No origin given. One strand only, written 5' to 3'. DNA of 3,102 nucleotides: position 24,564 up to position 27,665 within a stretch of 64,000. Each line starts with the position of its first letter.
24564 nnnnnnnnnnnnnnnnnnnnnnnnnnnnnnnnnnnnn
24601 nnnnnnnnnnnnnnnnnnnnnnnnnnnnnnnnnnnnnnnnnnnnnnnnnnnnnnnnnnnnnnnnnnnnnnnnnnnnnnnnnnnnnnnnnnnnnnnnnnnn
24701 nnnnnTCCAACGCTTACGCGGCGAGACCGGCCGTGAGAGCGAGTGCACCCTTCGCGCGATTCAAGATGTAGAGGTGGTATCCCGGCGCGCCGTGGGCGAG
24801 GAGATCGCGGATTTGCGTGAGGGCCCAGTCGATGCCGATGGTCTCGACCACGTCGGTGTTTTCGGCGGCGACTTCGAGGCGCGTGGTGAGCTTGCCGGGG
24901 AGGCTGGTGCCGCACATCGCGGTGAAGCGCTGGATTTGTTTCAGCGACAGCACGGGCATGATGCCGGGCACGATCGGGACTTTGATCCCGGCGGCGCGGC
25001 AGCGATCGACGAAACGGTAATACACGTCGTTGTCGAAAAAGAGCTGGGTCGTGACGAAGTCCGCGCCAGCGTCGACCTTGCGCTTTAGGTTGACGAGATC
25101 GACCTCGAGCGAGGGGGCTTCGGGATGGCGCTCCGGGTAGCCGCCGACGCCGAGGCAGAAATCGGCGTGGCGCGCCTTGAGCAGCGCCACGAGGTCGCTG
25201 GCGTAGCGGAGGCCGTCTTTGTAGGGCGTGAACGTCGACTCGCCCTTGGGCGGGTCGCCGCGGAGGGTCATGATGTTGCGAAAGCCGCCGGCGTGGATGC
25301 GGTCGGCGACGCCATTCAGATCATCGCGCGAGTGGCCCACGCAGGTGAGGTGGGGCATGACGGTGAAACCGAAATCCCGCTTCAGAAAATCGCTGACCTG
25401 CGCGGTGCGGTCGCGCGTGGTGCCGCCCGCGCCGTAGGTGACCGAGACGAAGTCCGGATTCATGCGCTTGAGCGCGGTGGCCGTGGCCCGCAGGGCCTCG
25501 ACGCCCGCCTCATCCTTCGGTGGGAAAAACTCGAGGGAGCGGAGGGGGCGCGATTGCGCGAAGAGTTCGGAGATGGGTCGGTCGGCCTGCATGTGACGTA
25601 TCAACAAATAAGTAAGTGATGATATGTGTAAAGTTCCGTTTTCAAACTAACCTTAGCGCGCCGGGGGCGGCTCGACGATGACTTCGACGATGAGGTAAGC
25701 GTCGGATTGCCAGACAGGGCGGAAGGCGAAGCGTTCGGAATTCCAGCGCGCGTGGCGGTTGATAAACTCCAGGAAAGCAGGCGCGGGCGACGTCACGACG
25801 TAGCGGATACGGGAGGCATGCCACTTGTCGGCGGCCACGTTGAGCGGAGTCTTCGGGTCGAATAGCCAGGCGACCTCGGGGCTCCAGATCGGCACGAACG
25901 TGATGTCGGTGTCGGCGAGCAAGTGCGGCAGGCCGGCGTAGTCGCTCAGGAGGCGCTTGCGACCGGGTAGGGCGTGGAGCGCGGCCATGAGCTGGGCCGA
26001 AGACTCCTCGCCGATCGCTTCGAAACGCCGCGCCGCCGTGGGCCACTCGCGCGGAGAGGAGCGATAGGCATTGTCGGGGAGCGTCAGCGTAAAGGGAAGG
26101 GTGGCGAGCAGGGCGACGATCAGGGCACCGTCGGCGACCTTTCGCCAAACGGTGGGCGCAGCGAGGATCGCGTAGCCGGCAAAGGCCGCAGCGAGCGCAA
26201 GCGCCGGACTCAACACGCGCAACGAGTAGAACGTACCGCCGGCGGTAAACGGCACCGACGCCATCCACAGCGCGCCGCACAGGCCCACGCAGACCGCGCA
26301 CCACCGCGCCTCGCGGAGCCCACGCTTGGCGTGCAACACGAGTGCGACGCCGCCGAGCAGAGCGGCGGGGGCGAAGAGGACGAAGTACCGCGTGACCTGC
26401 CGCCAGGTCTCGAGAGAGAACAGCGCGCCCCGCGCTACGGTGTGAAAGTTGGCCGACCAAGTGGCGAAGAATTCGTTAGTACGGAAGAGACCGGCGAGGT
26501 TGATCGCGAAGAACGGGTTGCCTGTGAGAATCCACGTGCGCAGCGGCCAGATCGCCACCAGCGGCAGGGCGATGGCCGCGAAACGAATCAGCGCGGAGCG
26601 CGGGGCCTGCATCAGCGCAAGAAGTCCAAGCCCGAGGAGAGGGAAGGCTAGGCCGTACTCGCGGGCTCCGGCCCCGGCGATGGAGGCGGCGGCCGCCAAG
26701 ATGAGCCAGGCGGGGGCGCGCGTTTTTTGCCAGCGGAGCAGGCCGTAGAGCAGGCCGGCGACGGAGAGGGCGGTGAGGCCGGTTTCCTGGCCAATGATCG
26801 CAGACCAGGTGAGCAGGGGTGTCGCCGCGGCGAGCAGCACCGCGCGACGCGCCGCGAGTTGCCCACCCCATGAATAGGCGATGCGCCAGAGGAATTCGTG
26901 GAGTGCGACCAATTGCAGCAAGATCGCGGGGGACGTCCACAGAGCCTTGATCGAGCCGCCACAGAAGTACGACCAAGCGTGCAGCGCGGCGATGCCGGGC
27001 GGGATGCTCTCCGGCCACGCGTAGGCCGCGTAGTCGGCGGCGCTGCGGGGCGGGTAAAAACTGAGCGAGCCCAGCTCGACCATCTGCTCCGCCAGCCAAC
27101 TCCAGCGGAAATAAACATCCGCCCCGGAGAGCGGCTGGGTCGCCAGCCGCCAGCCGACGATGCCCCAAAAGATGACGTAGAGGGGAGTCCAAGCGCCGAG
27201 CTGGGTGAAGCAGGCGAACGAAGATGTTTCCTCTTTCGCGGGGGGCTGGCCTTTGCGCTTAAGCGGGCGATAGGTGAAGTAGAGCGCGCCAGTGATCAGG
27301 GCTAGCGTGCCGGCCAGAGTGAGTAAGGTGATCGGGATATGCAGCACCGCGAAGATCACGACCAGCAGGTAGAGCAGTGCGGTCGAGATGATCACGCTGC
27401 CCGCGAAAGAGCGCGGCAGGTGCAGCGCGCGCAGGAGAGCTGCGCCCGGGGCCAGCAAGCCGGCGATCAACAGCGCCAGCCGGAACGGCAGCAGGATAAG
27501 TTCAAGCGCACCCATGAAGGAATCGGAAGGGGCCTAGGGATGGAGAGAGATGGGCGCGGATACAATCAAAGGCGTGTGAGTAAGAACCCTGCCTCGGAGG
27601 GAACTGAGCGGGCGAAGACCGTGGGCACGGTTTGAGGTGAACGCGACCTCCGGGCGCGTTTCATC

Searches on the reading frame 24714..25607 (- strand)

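Call 65: search_protein_families(library=pfam, proteins=[window:24714-25607:-], max_evalue=0.001)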
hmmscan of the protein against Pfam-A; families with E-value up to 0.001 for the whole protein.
window:24714-25607:- (297 aa): 1 family
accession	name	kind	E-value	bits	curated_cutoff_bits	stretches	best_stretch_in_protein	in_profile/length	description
PF02219.23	MTHFR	-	7.6e-92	308.1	24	1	15-290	5-281/287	Methylenetetrahydrofolate reductase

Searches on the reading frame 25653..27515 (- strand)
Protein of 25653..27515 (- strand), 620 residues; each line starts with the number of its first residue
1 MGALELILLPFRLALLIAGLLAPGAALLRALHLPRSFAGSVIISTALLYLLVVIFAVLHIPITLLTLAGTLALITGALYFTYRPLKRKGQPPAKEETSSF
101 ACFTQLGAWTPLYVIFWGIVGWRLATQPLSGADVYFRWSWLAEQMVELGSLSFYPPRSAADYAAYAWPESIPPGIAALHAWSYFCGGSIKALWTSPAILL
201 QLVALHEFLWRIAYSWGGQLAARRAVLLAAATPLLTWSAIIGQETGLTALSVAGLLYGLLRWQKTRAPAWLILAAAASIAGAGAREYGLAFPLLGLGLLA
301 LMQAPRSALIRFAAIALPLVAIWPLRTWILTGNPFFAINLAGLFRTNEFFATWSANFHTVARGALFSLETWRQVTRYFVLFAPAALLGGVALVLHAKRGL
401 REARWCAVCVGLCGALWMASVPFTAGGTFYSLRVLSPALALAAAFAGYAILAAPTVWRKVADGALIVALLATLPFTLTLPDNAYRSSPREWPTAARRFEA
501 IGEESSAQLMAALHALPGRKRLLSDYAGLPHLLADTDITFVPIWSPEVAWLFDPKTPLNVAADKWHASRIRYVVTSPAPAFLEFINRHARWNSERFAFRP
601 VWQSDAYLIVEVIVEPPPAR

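Call 65: search_protein_families(library=pfam, proteins=[window:25653-27515:-], max_evalue=0.001)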
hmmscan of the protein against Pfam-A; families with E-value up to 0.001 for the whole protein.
window:25653-27515:- (620 aa): 1 family
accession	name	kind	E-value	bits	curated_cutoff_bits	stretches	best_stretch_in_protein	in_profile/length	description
PF20176.3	DUF6541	-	1.8e-05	23.7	29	1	19-133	3-117/646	Family of unknown function (DUF6541)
